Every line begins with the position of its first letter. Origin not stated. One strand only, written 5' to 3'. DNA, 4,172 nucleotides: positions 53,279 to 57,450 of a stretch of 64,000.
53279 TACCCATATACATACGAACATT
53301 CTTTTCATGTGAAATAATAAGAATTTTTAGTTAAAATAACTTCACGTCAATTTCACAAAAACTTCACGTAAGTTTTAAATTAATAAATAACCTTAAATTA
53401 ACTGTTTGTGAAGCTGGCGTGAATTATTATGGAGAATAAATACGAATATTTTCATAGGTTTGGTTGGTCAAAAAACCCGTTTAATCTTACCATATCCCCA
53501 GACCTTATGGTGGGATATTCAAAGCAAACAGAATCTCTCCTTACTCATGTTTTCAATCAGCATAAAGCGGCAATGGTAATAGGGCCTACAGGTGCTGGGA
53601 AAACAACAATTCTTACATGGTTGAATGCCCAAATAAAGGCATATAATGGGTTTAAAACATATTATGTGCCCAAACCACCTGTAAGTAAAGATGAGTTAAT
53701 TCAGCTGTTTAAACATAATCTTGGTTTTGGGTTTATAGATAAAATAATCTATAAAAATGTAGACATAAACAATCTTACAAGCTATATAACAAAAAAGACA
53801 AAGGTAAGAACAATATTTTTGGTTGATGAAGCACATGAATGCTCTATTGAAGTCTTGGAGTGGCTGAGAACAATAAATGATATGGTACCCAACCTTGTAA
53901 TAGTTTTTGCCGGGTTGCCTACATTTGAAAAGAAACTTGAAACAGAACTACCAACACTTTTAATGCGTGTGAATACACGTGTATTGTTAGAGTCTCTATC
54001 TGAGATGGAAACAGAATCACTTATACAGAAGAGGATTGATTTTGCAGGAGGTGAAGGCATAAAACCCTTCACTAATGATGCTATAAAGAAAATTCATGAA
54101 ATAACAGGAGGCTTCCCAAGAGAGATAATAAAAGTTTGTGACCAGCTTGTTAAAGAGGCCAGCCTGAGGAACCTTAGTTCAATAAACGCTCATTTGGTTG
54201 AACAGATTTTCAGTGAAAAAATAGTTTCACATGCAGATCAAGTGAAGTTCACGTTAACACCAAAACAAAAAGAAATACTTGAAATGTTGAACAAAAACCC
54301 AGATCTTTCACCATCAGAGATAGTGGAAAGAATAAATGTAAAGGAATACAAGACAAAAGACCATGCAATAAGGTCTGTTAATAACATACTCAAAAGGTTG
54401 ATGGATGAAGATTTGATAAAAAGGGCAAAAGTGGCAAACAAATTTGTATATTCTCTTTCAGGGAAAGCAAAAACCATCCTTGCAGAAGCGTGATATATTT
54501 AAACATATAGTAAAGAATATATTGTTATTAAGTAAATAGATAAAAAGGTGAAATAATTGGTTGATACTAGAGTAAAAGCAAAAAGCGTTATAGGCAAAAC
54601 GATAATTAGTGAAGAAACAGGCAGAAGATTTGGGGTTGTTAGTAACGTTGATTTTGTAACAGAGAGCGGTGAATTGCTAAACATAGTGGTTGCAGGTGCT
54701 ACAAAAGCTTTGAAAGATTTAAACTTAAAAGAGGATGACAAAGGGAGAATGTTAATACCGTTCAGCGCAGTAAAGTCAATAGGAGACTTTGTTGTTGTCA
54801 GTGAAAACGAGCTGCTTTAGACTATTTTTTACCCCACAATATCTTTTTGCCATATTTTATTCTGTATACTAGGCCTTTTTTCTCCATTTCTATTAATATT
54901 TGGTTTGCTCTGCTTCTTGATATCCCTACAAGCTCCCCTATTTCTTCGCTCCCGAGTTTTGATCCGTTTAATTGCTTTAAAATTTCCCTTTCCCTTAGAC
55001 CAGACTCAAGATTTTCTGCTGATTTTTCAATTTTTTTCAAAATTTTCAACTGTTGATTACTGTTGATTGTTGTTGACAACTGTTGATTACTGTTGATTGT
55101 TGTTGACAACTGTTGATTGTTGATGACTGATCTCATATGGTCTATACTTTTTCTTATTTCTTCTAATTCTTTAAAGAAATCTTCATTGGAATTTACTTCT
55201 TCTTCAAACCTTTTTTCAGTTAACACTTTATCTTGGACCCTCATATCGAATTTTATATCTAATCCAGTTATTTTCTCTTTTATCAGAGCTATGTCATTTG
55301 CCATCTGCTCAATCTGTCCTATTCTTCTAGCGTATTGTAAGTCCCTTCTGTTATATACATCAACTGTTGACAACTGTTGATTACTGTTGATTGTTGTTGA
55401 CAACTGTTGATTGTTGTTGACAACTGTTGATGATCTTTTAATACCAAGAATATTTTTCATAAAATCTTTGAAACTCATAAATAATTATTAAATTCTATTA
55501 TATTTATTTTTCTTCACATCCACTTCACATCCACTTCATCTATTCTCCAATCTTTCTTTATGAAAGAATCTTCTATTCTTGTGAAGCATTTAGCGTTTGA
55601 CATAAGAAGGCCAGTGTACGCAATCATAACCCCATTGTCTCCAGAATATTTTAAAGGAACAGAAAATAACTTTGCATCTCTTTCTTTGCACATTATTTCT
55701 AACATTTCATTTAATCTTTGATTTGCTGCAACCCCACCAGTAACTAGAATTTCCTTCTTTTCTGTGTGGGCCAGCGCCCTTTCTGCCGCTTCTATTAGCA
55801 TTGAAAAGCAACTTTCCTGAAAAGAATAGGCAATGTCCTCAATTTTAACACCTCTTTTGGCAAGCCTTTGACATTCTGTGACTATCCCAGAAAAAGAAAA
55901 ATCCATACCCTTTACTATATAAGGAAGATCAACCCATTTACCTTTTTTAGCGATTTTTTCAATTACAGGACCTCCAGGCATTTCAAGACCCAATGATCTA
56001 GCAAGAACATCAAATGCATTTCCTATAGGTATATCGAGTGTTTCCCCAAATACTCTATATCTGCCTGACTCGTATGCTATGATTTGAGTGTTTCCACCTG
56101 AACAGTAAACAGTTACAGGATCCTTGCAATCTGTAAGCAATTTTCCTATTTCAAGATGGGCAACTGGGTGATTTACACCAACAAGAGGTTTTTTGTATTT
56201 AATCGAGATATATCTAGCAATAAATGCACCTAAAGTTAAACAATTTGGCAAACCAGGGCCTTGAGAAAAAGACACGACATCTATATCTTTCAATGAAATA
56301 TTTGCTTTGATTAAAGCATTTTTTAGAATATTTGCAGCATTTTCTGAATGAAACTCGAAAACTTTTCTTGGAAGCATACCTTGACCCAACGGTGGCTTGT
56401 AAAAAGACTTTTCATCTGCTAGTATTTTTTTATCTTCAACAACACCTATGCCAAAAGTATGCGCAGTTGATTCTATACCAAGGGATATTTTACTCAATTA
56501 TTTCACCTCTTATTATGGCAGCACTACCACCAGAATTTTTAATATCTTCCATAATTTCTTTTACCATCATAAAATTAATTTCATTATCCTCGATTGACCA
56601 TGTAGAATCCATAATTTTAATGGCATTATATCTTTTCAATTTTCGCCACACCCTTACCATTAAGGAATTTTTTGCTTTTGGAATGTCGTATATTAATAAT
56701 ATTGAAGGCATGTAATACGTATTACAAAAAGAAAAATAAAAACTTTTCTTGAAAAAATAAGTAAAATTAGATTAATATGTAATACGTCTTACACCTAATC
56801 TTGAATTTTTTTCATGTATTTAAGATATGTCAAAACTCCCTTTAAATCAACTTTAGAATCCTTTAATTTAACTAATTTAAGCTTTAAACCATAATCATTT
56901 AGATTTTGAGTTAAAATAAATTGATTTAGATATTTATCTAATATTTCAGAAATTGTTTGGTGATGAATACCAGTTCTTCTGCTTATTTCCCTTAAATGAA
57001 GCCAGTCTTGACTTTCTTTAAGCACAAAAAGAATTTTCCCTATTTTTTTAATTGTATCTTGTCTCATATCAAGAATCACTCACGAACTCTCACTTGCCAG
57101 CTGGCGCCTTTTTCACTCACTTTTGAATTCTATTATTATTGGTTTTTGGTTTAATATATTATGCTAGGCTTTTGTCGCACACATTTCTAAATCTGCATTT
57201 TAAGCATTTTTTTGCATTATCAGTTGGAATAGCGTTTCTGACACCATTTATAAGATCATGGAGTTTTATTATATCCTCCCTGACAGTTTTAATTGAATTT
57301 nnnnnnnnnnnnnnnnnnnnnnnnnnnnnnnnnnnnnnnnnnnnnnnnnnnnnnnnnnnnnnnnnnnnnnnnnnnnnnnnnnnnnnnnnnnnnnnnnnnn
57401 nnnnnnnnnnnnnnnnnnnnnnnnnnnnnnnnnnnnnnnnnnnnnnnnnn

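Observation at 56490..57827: Orphan Cas4 (intact motifs) plus Cas2-like mini-protein, with no Cas1 and no CRISPR array; Cas2-like is translationally coupled to kae1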

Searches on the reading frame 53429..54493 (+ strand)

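Call 3: search_protein_families(library=pfam, proteins=[window:53429-54493:+], max_evalue=1)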
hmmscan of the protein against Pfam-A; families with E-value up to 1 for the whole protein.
window:53429-54493:+ (354 aa): 41 families (the best 25 are shown)
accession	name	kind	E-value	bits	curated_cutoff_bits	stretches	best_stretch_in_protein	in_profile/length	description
PF13401.12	AAA_22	-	4.7e-12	46.8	27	1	46-170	6-130/130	AAA domain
PF13412.12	HTH_24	-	5.2e-06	26.4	21.9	1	278-304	3-29/48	Winged helix-turn-helix DNA-binding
PF25199.1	nSTAND_NTPase5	-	1.6e-05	25.2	34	1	41-125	37-124/145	Novel STAND NTPase 5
PF12802.13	MarR_2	-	7.4e-05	23.3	27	1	276-305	3-33/61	MarR family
PF00005.33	ABC_tran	-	0.00011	23.3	25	1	42-74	8-40/137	ABC transporter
PF03965.22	Penicillinase_R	-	0.00014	22.6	22.6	1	276-343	1-64/115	Penicillinase repressor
PF04851.21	ResIII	-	0.00017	22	22.5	1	35-70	13-48/164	Type III restriction enzyme, res subunit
PF13604.12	AAA_30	-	0.00045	20.4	27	1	33-91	6-63/191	AAA domain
PF01047.28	MarR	-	0.00072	19.8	24.6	1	276-333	1-50/59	MarR family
PF20720.3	nSTAND3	-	0.0011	19.2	27.2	1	40-82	12-52/155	Novel STAND NTPase 3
PF07728.20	AAA_5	-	0.0015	19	22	1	49-149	3-89/139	AAA domain (dynein-related subfamily)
PF12775.13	AAA_7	-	0.002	18.1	25.8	1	33-69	21-57/181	P-loop containing dynein motor region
PF18766.7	SWI2_SNF2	-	0.0021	18.2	26.7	1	86-172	81-163/221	SWI2/SNF2 ATPase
PF00437.27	T2SSE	-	0.0029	16.8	24.9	1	29-69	125-166/370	Type II/IV secretion system protein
PF01695.23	IstB_IS21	-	0.0033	17.4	24.1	1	32-80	78-126/238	IstB-like ATP binding protein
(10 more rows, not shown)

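Call 109: search_protein_families(library=padloc, proteins=[window:53429-54493:+], max_evalue=0.01)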
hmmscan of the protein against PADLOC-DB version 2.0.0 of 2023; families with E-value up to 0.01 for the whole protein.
window:53429-54493:+ (354 aa): 6 families
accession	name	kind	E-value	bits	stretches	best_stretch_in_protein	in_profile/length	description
PDLC02879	DpdH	-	0.00025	17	1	33-76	51-94/1064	DpdH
PDLC02885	DpdH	-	0.00066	15.7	0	35-82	55-105/1022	DpdH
PDLC04140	mad8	-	0.00078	17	1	42-72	24-54/314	mads_8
PDLC02196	IetA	-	0.00084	16.9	0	28-70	105-147/374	-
PDLC04789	PDC-S01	-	0.0021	15.2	0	31-69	3-41/375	-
PDLC02888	DpdH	-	0.0023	14.4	1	29-76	47-93/622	DpdH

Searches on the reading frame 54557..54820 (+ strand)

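Call 3: search_protein_families(library=pfam, proteins=[window:54557-54820:+], max_evalue=1)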
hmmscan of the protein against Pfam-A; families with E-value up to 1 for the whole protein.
window:54557-54820:+ (87 aa): 1 family
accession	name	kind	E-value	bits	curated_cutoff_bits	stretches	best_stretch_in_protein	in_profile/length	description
PF05239.21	PRC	-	7.2e-08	32.8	21.2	1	5-84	3-74/78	PRC-barrel domain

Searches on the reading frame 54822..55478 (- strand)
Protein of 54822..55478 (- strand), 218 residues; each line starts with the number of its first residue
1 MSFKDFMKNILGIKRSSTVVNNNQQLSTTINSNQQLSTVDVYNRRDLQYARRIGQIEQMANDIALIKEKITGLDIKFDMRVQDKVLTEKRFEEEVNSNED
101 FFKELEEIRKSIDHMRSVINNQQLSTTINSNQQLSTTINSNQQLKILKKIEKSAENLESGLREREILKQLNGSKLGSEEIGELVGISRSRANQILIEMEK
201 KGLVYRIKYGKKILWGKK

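Call 3: search_protein_families(library=pfam, proteins=[window:54822-55478:-], max_evalue=1)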
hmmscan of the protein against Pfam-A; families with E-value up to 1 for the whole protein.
window:54822-55478:- (218 aa): 17 families
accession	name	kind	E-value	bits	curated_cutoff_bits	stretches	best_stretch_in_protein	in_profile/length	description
PF01978.25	TrmB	-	5.6e-05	23.3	25.6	1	175-211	23-59/68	Sugar-specific transcriptional regulator TrmB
PF04545.22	Sigma70_r4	-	0.00055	19.8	24.1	1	162-195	8-41/50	Sigma-70, region 4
PF12802.13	MarR_2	-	0.00094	19.7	27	1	177-206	23-52/61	MarR family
PF13545.12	HTH_Crp_2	-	0.00099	19.5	27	1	176-206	24-55/70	Crp-like helix-turn-helix domain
PF01047.28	MarR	-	0.0027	18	24.6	1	170-208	15-51/59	MarR family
PF04157.22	EAP30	-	0.011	15.9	26.8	1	105-206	113-217/219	EAP30/Vps36 family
PF13412.12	HTH_24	-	0.018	15.1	21.9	1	165-204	7-47/48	Winged helix-turn-helix DNA-binding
PF01325.25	Fe_dep_repress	-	0.026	15.2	26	1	173-209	21-57/60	Iron dependent repressor, N-terminal DNA binding domain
PF02082.26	Rrf2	-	0.042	14.4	30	1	171-205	20-54/132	Iron-dependent Transcriptional regulator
PF01022.26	HTH_5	-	0.043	14.1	22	1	164-205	5-46/47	Bacterial regulatory protein, arsR family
PF25240.1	PUB2_N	-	0.07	13.6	29.5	1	88-160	48-123/140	PUB2-like, N-terminal domain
PF22168.2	DIP2311-like_C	-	0.083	13.6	27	1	179-210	24-55/63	Transcriptional regulator DIP2311-like, C-terminal domain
PF24270.1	HTH_Cmi2_C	-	0.12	13.1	27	0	147-206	61-120/125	Cmi2, C-terminal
PF09339.16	HTH_IclR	-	0.13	12.5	22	1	174-206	18-50/52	IclR helix-turn-helix domain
PF21100.3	MCM_C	-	0.16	12.3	27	0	145-208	9-57/64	MCM protein C-terminal winged helix-turn-helix domain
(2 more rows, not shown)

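Call 109: search_protein_families(library=padloc, proteins=[window:54822-55478:-], max_evalue=0.01)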
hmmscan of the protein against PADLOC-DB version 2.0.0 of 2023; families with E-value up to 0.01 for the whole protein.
window:54822-55478:- (218 aa): 3 families
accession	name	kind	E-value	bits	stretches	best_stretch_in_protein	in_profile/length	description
PDLC01858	CARF3--CARF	-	4.9e-05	21.3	1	156-210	139-193/204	-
PDLC01438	Csa3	-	0.00013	20.2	1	95-213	81-197/305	"CAS-I,CAS-II,CAS-III,CAS-IV,CAS-V,CAS-VI; associated_signaling"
PDLC02267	AbiEi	-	0.00039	17.9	1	162-211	5-57/252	AbiEi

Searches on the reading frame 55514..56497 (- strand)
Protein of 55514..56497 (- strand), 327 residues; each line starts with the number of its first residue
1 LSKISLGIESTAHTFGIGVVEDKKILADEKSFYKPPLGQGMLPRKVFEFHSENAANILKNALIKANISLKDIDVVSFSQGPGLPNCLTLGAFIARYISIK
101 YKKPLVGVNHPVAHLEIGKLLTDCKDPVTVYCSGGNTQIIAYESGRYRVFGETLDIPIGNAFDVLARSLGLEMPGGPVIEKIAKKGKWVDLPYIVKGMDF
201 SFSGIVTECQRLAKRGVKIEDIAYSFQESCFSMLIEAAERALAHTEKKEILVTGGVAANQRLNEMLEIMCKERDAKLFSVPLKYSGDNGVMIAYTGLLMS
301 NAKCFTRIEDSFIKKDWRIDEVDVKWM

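Call 3: search_protein_families(library=pfam, proteins=[window:55514-56497:-], max_evalue=1)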
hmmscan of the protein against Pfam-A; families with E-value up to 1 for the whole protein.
window:55514-56497:- (327 aa): 4 families
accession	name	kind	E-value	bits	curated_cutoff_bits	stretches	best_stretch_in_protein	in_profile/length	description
PF00814.31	TsaD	-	5.2e-77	259.5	24.8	1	34-294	14-264/264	tRNA N6-adenosine threonylcarbamoyltransferase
PF22521.2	HypF_C_2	-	2.5e-09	37.7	27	1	179-290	123-237/241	Carbamoyltransferase, Kae1-like Domain, second subdomain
PF01869.26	BcrAD_BadFG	-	0.0026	17.8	31.5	1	52-275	42-249/271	BadF/BadG/BcrA/BcrD ATPase family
PF02543.21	Carbam_trans_N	-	0.021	14.7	24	1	214-274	266-328/346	Carbamoyltransferase N-terminus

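Call 4: search_protein_families(library=ncbifam, proteins=[window:55514-56497:-], max_evalue=1)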
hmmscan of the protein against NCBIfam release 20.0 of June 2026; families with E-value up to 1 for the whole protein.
window:55514-56497:- (327 aa): 7 families
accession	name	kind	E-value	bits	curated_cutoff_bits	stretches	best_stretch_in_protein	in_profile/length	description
TIGR03722.2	arch_KAE1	equivalog_domain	4.2e-138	459.9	375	1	6-326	2-323/323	KEOPS complex N(6)-L-threonylcarbamoyladenine synthase Kae1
NF007174.0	PRK09605.1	equivalog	1.7e-132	442.6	447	1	4-327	2-326/535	bifunctional N(6)-L-threonylcarbamoyladenine synthase/serine/threonine protein kinase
TIGR00329.1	gcp_kae1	subfamily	2e-88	296.6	207.8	1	6-293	1-305/305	tRNA (adenosine(37)-N6)-threonylcarbamoyltransferase complex transferase subunit TsaD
TIGR03723.1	T6A_TsaD_YgjD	equivalog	5.3e-63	213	296.1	1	6-298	2-311/314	tRNA (adenosine(37)-N6)-threonylcarbamoyltransferase complex transferase subunit TsaD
TIGR03725.1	T6A_YeaZ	equivalog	4e-06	26.9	69.3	1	8-109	4-92/212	tRNA (adenosine(37)-N6)-threonylcarbamoyltransferase complex dimerization subunit type 1 TsaB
TIGR00143.1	hypF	equivalog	2.5e-05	22.7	466.1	1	181-292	622-734/741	carbamoyltransferase HypF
TIGR00241.1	CoA_E_activ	domain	0.00051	19.7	125.4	1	161-268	129-225/248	acyl-CoA dehydratase activase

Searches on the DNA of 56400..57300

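Call 85: search_rna_families(source=window, start=56400, end=57300, threshold=evalue, max_evalue=1)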
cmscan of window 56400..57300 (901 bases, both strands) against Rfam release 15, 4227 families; matches with E-value up to 1: 0.
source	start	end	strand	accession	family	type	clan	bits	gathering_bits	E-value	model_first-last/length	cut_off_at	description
